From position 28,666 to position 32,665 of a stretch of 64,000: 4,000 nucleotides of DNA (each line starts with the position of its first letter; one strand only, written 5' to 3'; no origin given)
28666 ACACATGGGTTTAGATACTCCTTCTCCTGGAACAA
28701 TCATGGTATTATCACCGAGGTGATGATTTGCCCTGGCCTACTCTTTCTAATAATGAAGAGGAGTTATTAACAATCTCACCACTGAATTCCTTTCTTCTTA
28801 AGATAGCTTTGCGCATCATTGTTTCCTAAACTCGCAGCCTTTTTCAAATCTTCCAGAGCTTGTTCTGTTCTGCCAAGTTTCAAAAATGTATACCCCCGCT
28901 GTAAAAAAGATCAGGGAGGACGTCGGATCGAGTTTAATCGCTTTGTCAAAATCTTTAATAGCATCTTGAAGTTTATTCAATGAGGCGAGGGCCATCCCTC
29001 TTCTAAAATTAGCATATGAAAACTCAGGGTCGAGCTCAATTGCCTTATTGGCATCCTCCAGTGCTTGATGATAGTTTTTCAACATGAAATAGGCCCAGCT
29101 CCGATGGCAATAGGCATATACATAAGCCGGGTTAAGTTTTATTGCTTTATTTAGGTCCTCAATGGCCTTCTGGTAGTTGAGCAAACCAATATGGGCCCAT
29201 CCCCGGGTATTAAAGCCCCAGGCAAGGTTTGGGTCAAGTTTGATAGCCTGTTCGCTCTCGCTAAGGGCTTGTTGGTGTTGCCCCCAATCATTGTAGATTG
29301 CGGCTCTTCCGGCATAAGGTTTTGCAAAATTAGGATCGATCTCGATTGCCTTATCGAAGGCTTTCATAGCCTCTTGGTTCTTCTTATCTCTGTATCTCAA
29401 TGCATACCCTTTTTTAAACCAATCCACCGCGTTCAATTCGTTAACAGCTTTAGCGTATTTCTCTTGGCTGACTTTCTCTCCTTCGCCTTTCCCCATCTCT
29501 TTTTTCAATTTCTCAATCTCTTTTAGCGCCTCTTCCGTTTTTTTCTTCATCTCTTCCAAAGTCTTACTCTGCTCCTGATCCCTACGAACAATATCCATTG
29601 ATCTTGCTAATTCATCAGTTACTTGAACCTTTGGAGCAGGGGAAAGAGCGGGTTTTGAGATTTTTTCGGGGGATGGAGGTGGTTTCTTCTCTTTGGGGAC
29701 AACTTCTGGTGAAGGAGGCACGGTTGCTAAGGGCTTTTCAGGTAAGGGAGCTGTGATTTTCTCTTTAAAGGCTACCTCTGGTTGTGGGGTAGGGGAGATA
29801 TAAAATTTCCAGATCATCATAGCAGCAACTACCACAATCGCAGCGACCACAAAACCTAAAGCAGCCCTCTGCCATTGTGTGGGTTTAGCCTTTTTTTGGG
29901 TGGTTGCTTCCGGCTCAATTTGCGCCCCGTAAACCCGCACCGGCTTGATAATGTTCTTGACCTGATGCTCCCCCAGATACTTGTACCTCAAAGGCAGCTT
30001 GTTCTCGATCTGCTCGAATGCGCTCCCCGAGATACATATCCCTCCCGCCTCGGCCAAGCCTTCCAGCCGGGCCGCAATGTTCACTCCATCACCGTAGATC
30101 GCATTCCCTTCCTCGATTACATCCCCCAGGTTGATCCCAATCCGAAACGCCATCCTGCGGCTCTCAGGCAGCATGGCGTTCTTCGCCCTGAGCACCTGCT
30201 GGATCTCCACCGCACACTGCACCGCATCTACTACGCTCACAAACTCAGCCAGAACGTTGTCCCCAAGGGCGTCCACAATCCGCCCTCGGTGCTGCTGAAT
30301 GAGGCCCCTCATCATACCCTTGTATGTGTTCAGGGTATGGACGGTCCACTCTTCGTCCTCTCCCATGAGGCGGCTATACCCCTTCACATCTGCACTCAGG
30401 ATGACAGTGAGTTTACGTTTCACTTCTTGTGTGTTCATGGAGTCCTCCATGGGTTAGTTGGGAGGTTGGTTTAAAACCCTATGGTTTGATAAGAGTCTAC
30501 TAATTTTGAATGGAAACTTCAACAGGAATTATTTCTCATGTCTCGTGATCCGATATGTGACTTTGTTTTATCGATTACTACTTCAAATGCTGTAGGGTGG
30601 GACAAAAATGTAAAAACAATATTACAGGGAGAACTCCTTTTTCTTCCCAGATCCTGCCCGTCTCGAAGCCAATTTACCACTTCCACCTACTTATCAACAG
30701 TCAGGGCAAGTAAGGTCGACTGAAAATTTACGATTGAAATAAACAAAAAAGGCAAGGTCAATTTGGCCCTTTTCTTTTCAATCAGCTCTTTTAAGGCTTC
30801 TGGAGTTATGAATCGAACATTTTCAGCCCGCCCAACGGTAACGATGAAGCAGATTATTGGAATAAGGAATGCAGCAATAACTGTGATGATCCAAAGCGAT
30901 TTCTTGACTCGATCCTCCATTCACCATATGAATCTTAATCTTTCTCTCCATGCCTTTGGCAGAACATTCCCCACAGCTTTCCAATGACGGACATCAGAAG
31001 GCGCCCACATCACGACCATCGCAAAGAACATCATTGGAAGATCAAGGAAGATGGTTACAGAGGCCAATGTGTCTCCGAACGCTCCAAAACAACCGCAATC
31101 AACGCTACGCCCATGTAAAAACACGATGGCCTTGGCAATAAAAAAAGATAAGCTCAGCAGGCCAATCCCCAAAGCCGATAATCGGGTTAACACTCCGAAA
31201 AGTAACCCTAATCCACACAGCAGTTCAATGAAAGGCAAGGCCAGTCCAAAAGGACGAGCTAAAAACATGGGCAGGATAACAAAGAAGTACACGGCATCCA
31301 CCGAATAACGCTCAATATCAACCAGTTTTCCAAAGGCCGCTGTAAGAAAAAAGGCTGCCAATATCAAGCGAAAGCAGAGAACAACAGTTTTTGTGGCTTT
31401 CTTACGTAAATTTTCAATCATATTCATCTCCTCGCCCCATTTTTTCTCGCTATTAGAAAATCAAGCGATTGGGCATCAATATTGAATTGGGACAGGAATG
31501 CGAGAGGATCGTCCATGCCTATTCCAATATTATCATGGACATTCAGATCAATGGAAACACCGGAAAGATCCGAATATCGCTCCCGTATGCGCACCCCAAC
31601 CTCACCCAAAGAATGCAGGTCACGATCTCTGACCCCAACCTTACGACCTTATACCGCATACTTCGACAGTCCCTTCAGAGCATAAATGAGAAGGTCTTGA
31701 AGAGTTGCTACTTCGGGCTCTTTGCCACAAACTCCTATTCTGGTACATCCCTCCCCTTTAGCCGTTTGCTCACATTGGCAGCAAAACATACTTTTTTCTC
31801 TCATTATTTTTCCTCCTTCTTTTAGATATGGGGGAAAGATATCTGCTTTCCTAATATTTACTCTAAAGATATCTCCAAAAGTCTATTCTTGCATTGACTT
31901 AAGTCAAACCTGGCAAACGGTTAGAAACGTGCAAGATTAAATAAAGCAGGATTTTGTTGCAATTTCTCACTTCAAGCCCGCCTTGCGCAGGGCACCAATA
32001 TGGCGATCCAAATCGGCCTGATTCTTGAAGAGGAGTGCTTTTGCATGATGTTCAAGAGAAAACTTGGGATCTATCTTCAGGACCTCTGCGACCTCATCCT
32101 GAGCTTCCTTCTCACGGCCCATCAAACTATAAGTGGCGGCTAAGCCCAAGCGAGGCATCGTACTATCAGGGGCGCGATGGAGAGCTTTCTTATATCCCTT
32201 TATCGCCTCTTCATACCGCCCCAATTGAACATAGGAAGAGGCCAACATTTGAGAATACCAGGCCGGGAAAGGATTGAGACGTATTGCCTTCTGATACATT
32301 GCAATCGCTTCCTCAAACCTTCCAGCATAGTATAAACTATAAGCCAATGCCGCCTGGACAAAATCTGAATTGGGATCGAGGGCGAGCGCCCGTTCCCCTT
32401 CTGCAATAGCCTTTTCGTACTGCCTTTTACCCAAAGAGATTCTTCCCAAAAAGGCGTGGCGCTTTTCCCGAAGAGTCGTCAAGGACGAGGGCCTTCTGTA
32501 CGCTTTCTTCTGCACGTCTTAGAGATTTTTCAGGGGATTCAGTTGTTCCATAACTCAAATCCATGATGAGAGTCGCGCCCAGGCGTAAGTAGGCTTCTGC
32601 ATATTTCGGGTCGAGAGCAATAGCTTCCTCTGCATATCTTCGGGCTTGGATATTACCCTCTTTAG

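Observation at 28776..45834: Dense cluster of class III nucleotidyl cyclase genes with an adjacent class II cNMP phosphodiesterase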

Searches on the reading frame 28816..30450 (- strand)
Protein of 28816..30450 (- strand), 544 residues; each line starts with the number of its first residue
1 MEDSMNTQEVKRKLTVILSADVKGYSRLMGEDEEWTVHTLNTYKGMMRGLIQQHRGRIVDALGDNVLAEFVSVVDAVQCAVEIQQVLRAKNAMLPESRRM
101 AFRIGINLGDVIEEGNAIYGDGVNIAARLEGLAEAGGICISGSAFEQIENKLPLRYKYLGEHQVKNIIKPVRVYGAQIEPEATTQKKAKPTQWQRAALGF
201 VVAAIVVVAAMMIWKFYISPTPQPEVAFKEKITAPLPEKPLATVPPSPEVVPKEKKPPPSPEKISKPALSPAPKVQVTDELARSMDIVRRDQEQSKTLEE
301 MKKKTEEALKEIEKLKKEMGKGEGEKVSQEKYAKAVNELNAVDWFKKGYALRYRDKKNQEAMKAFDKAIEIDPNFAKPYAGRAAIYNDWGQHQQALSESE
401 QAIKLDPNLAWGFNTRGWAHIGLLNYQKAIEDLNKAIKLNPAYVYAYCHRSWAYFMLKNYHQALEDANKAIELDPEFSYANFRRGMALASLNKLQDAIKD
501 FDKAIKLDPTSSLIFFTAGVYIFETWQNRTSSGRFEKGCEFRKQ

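Call 4: search_protein_families(library=pfam, proteins=[window:28816-30450:-], max_evalue=0.01)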
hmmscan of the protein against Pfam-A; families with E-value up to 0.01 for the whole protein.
window:28816-30450:- (544 aa): 19 families
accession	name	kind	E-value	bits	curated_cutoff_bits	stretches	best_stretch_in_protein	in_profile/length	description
PF00515.34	TPR_1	-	8.7e-32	108.1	27.8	4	480-510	3-33/34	Tetratricopeptide repeat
PF07719.23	TPR_2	-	3.7e-27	92.6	27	4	479-510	2-33/34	Tetratricopeptide repeat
PF13431.12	TPR_17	-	1.4e-23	81.6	24.4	3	364-396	1-33/34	Tetratricopeptide repeat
PF13181.12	TPR_8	-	1.6e-23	81.2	25.7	3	446-476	3-33/34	Tetratricopeptide repeat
PF13414.12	TPR_11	-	2e-23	82.2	26.8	3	425-456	9-40/42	TPR repeat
PF13432.12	TPR_16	-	1.6e-13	51.3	32.7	2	459-511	12-64/65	Tetratricopeptide repeat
PF13371.12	TPR_9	-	4.6e-13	49.4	35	2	390-442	9-61/73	Tetratricopeptide repeat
PF00211.25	Guanylate_cyc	-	1.7e-10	41.2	21.9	1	17-165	11-171/183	Adenylate and Guanylate cyclase catalytic domain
PF13428.12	TPR_14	-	1.9e-09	37.7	23.5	0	483-515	6-38/44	Tetratricopeptide repeat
PF13424.12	TPR_12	-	3.6e-08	33.9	30.1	0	381-439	8-74/77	Tetratricopeptide repeat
PF13174.12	TPR_6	-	3.8e-08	33.9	26.3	0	479-511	1-33/33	Tetratricopeptide repeat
PF25575.1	TPR_BSK1_C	-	6.1e-07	29.8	42.2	1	425-481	57-114/118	Serine/threonine-protein kinase BSK1-like, TPR repeats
PF01239.28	PPTA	-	8.4e-06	25.7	29.5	0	426-455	1-30/32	Protein prenyltransferase alpha subunit repeat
PF14559.12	TPR_19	-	2e-05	25.3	25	0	355-408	4-57/68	Tetratricopeptide repeat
PF25062.1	ARM_TT21_N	-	3.7e-05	24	40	0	425-464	183-222/222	Tetratricopeptide repeat protein 21 N-terminal ARM repeat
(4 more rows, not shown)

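Call 9: search_protein_families(library=ncbifam, proteins=[window:28816-30450:-], max_evalue=0.001)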
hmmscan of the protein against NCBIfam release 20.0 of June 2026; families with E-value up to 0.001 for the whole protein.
window:28816-30450:- (544 aa): 16 families
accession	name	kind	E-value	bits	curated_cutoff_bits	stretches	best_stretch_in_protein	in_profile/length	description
NF040959.1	MamA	equivalog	1.2e-20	73.8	200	2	424-518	85-179/204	magnetosome protein MamA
TIGR00990.1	3a0801s09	subfamily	2.6e-18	66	757.25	2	298-448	288-437/615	mitochondrial import receptor subunit TOM70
TIGR02521.1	type_IV_pilW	equivalog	8.3e-18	64.8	154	2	350-440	38-129/234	type IV pilus biogenesis/stability protein PilW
TIGR02917.1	PEP_TPR_lipo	equivalog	5e-16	57.8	312.2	1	352-537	203-388/899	XrtA/PEP-CTERM system TPR-repeat protein PrsT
NF008391.2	PRK11189.1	equivalog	3.8e-15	56.1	250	2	379-468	68-157/297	lipoprotein NlpI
TIGR04510.1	mod_pep_cyc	subfamily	8.2e-14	51.1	400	1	324-508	375-566/814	putative peptide modification system cyclase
NF058673.1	LipAdnlyCyLipJMY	equivalog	1.2e-12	47.4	800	1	8-174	289-447/449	bifunctional lipase/adenylate cyclase LipJ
NF047558.1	TPR_END_plus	domain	6.1e-12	45.3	32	0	446-477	1-32/56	TPR end-of-group domain-containing protein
NF007302.0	PRK09782.1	equivalog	2.5e-10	39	1223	2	297-408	531-644/990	phage receptor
NF033762.1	social_mot_Tgl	equivalog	2.9e-10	39.9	225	1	356-447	80-173/252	social motility TPR repeat lipoprotein Tgl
NF041522.1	TPR_sll0314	equivalog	8e-06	25.3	225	0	410-506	148-249/275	Sll0314/Alr1548 family TPR repeat-containing protein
NF033920.0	C39_PA2778_fam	equivalog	0.0002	20.9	150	0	320-407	167-255/255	PA2778 family cysteine peptidase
NF033758.1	gliding_GltE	equivalog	0.0002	20.5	225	0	427-522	239-334/411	adventurous gliding motility TPR repeat lipoprotein GltE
NF011886.0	PRK15359.1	equivalog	0.00023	21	146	1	400-508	17-122/144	type III secretion system chaperone protein SscB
TIGR02552.1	LcrH_SycD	equivalog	0.00042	20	104.8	0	453-511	61-119/136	SycD/LcrH family type III secretion system chaperone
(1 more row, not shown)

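Call 10: search_protein_families(library=padloc, proteins=[window:28816-30450:-], max_evalue=0.001)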
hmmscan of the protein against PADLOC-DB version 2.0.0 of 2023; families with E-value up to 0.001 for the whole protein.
window:28816-30450:- (544 aa): 5 families
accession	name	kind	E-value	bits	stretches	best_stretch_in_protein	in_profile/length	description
PDLC02367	PycC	-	3.9e-08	31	1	15-152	44-196/226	-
PDLC00734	PycC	-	2e-06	25.2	1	1-149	176-345/374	Pycsar cyclase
PDLC00766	PycC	-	1.8e-05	22.3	1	12-152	42-199/232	Pycsar cyclase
PDLC02369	PycC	-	0.00073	17.1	0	18-154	50-197/248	-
PDLC00765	PycC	-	0.00086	16.5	0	15-156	258-420/477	Pycsar cyclase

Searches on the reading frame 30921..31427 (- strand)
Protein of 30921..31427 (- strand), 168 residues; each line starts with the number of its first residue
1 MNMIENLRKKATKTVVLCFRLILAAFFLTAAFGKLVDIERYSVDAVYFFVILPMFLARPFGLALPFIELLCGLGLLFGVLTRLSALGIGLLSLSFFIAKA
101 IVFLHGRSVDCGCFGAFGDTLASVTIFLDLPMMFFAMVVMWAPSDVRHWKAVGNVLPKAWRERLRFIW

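Call 4: search_protein_families(library=pfam, proteins=[window:30921-31427:-], max_evalue=0.01)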
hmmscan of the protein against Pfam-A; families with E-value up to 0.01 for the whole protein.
window:30921-31427:- (168 aa): 2 families
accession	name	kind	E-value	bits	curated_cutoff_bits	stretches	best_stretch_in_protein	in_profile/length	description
PF07291.16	MauE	-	2.2e-17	64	27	1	13-141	2-127/128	Methylamine utilisation protein MauE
PF07681.17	DoxX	-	1.3e-06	29.4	23.6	1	16-93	2-77/85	DoxX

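Call 9: search_protein_families(library=ncbifam, proteins=[window:30921-31427:-], max_evalue=0.001)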
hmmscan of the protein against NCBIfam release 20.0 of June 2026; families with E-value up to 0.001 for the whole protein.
window:30921-31427:- (168 aa): 1 family
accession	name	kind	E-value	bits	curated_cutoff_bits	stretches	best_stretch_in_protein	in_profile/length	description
NF045576.1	BT_3928_fam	equivalog_domain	5.4e-07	29.1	250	1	16-147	2-137/358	BT_3928 family protein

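Call 10: search_protein_families(library=padloc, proteins=[window:30921-31427:-], max_evalue=0.001)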
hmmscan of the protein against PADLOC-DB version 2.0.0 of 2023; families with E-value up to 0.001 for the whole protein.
window:30921-31427:- (168 aa): 0 families

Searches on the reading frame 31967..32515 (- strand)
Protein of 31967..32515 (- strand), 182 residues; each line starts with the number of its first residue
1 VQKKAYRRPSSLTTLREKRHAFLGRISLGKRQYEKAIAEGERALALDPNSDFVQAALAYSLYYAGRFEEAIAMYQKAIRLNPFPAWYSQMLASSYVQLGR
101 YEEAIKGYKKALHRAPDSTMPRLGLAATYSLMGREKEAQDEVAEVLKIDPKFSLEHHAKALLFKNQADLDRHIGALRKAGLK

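Call 4: search_protein_families(library=pfam, proteins=[window:31967-32515:-], max_evalue=0.01)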
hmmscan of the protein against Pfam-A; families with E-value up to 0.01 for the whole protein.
window:31967-32515:- (182 aa): 31 families (the best 25 are shown)
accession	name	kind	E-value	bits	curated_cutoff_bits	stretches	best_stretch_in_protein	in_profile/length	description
PF07719.23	TPR_2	-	2.7e-23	80.5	27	3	55-82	5-32/34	Tetratricopeptide repeat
PF00515.34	TPR_1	-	4.3e-19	67.9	27.8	2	57-82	7-32/34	Tetratricopeptide repeat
PF13181.12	TPR_8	-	3.8e-18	64.5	25.7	2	89-117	5-33/34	Tetratricopeptide repeat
PF14559.12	TPR_19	-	2.9e-17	63.2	25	2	96-158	2-64/68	Tetratricopeptide repeat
PF13414.12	TPR_11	-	6.3e-17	61.4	26.8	2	94-133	3-42/42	TPR repeat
PF13431.12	TPR_17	-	9.9e-17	60.2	24.4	1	74-105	2-33/34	Tetratricopeptide repeat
PF13424.12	TPR_12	-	2.9e-15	56.6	30.1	3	57-112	9-72/77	Tetratricopeptide repeat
PF13428.12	TPR_14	-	7.7e-15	54.4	23.5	2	89-127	5-43/44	Tetratricopeptide repeat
PF13432.12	TPR_16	-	4.2e-14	53.1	32.7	2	56-118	2-64/65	Tetratricopeptide repeat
PF23914.1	TPR_CcmH_CycH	-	7.6e-12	45.8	42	1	22-117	55-153/158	Cytochrome c-type biogenesis protein H TPR domain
PF13176.12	TPR_7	-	5.1e-10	39.1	27.9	1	90-115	4-31/36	Tetratricopeptide repeat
PF24575.1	TPR_Slam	-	6e-10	39.9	35.2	1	72-141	36-103/104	Surface lipoprotein assembly modifier, N-terminal TPR repeats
PF13174.12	TPR_6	-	2.3e-09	37.7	26.3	1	90-118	5-33/33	Tetratricopeptide repeat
PF12895.13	ANAPC3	-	3.5e-09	37.3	27.2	1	30-110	2-81/82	Anaphase-promoting complex, cyclosome, subunit 3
PF13429.12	TPR_15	-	4.1e-06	26.8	26.2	1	29-142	158-271/280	Tetratricopeptide repeat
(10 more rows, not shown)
